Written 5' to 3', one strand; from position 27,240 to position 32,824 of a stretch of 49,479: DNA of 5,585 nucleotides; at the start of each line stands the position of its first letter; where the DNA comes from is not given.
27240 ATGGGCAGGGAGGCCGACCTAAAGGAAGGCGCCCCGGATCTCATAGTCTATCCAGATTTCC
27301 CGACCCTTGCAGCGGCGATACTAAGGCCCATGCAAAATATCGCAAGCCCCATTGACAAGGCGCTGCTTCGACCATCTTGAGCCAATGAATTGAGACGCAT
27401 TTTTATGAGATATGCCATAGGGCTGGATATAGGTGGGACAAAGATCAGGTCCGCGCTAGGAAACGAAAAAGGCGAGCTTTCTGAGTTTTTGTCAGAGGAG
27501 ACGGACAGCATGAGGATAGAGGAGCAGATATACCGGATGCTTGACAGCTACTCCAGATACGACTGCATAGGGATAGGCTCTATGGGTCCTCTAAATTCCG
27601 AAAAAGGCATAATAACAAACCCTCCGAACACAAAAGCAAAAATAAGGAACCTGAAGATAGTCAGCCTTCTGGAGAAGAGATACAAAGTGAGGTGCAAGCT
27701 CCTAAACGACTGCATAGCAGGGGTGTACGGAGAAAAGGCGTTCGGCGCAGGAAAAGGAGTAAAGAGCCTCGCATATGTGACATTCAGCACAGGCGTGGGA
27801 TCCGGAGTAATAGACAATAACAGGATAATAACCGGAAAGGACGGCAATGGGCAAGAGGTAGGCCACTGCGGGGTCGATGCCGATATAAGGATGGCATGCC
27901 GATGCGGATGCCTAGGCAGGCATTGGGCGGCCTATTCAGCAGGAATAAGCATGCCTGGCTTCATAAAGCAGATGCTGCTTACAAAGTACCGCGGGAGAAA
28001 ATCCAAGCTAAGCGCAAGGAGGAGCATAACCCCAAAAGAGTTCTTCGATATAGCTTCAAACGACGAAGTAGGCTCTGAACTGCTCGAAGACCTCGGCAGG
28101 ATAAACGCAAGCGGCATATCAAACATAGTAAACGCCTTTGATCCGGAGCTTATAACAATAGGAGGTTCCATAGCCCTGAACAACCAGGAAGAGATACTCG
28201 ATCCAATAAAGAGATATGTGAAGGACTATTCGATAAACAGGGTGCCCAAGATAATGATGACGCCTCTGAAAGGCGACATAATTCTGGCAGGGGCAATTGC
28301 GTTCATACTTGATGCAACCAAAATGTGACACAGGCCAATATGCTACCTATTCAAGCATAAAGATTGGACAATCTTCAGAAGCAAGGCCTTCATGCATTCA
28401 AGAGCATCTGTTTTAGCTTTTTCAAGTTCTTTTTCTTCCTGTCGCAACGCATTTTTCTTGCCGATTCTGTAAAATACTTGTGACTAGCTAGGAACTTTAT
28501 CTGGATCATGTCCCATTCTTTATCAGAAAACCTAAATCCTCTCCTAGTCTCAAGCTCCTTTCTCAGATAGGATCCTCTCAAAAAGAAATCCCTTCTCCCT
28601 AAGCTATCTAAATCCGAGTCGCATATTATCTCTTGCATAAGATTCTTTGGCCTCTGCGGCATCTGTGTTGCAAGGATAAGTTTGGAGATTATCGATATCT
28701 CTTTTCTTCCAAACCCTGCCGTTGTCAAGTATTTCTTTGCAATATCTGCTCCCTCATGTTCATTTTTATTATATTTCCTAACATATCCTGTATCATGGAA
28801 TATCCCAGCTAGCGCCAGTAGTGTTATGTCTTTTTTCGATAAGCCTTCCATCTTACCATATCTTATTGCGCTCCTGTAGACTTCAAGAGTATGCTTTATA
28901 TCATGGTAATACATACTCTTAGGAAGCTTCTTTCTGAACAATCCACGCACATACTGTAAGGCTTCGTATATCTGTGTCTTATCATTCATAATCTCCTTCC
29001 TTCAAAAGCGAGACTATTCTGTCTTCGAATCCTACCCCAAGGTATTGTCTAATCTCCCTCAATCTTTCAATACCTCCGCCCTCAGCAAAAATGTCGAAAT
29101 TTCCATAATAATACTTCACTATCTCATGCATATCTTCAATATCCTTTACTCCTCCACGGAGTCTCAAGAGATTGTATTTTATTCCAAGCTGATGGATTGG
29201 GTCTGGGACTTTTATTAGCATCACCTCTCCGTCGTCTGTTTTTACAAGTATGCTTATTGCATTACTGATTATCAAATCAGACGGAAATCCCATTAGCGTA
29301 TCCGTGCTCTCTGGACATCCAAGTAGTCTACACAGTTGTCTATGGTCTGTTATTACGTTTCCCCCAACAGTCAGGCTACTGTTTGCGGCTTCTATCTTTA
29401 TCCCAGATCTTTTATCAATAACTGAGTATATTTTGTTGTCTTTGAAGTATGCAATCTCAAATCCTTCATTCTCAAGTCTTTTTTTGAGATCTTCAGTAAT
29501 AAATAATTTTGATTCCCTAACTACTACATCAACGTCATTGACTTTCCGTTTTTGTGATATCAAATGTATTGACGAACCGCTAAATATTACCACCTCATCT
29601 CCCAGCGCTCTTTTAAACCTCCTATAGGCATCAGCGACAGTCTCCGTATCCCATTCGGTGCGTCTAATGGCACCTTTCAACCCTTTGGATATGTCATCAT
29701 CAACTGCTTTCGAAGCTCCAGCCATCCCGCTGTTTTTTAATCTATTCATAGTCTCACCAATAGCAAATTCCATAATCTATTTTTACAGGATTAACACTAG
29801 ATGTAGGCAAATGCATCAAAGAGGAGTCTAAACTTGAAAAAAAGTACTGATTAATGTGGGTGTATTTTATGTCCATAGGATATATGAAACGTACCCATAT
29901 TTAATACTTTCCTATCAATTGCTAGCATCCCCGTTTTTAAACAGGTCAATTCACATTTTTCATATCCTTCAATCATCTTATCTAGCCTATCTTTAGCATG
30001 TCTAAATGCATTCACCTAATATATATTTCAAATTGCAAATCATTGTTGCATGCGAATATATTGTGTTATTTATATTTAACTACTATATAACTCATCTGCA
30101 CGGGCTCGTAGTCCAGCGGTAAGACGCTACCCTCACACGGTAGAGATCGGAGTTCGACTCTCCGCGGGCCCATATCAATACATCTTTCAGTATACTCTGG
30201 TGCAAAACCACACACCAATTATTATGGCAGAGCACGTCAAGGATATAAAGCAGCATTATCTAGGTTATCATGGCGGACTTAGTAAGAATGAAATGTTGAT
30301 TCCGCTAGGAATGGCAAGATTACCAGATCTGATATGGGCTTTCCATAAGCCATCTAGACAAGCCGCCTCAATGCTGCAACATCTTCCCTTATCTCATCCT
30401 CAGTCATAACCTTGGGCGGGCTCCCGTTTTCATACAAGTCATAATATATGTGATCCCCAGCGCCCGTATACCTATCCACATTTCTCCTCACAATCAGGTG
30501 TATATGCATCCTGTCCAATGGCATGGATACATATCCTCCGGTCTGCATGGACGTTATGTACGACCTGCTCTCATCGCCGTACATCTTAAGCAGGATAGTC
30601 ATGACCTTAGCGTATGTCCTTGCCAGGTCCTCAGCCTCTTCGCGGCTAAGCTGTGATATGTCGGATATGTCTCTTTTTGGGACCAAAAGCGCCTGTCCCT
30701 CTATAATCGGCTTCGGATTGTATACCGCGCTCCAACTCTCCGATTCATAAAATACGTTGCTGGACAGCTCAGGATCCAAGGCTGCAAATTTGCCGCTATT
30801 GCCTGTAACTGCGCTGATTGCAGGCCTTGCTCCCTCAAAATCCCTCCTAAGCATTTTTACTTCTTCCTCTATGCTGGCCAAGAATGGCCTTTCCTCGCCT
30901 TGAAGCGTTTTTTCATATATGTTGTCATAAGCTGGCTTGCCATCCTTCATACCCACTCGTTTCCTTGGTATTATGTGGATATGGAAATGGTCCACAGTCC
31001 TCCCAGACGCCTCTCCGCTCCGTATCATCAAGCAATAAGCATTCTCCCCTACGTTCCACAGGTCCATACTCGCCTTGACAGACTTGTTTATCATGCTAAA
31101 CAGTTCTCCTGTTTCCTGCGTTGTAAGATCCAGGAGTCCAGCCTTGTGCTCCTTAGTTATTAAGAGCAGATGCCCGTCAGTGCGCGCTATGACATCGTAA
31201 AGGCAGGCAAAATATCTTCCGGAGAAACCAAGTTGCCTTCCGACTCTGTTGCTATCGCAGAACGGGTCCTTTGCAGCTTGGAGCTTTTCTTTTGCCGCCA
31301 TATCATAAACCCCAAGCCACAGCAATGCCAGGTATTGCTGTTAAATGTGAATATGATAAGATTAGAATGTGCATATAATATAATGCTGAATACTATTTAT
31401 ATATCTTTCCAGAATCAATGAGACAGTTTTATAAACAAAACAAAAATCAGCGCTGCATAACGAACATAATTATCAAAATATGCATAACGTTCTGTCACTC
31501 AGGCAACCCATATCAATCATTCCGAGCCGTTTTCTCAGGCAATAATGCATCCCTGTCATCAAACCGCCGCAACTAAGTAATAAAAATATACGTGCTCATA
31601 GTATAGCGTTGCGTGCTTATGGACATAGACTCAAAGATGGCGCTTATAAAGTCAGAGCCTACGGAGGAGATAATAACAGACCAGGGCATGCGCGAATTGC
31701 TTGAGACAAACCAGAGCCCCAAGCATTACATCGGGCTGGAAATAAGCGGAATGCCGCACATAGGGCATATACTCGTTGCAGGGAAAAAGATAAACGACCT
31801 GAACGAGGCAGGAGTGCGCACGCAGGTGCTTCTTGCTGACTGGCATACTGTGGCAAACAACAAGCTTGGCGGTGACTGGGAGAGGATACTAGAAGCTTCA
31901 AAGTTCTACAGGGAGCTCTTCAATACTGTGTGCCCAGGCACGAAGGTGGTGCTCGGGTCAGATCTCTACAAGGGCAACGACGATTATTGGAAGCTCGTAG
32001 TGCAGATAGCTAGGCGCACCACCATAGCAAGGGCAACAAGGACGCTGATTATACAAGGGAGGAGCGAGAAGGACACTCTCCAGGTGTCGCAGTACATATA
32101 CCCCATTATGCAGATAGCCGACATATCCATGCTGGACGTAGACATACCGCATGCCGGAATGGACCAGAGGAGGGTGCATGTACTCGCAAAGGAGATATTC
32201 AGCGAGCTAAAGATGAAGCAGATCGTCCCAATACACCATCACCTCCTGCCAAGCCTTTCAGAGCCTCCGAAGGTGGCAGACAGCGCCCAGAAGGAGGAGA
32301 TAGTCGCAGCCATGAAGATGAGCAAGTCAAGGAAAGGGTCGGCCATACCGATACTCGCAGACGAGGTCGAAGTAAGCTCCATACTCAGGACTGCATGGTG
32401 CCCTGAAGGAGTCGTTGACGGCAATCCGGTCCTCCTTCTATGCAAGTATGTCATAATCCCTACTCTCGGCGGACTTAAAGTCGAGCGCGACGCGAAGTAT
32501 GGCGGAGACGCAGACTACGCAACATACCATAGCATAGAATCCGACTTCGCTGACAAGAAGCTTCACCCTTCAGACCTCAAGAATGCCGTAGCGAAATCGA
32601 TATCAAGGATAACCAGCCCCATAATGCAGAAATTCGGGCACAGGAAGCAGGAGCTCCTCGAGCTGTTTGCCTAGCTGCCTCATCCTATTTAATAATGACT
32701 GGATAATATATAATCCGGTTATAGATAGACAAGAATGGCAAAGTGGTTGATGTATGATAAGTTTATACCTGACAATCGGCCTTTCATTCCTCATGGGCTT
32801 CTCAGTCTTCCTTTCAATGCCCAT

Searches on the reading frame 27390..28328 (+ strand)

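Call 28: search_protein_families(library=pfam, proteins=[window:27390-28328:+], max_evalue=0.00001)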
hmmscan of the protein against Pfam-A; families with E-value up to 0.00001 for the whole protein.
window:27390-28328:+ (312 aa): 1 family
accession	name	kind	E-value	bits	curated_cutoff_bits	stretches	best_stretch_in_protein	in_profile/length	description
PF00480.26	ROK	-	3.2e-46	158.6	22.9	1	10-287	2-268/294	ROK family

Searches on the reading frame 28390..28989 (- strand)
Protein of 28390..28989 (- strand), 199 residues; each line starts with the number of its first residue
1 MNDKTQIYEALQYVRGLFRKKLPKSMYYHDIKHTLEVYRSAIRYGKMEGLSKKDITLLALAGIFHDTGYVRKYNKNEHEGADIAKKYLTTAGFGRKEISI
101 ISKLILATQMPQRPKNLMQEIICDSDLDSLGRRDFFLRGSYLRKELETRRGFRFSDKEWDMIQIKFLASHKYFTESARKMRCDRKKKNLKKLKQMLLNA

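Call 28: search_protein_families(library=pfam, proteins=[window:28390-28989:-], max_evalue=0.00001)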
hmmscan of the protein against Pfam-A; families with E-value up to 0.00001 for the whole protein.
window:28390-28989:- (199 aa): 1 family
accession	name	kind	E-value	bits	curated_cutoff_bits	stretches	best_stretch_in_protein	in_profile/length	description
PF01966.28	HD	-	2.5e-07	31.4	22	1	31-113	2-90/116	HD domain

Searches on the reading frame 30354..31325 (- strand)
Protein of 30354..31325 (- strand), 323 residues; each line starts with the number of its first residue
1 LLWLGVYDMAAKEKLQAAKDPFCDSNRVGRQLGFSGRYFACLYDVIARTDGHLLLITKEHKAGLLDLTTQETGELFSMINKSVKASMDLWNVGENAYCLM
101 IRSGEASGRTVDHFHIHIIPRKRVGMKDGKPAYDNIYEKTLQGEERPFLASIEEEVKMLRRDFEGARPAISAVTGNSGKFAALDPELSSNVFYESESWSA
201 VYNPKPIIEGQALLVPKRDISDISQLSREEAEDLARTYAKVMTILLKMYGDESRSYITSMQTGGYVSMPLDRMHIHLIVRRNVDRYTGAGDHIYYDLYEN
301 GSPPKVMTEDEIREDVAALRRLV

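Call 28: search_protein_families(library=pfam, proteins=[window:30354-31325:-], max_evalue=0.00001)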
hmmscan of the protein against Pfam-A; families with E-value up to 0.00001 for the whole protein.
window:30354-31325:- (323 aa): 2 families
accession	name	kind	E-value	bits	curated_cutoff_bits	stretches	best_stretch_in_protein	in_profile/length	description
PF01230.28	HIT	-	9.1e-26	90.8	21.5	2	40-123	16-97/98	HIT domain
PF11969.13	DcpS_C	-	1.4e-13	51.7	24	1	39-122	23-103/114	Scavenger mRNA decapping enzyme C-term binding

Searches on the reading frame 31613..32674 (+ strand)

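Call 28: search_protein_families(library=pfam, proteins=[window:31613-32674:+], max_evalue=0.00001)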
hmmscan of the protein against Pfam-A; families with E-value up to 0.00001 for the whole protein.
window:31613-32674:+ (353 aa): 1 family
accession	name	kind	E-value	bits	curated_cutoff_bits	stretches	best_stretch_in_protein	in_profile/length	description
PF00579.31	tRNA-synt_1b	-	9.4e-30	104.4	21.1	1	33-332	3-289/292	tRNA synthetases class I (W and Y)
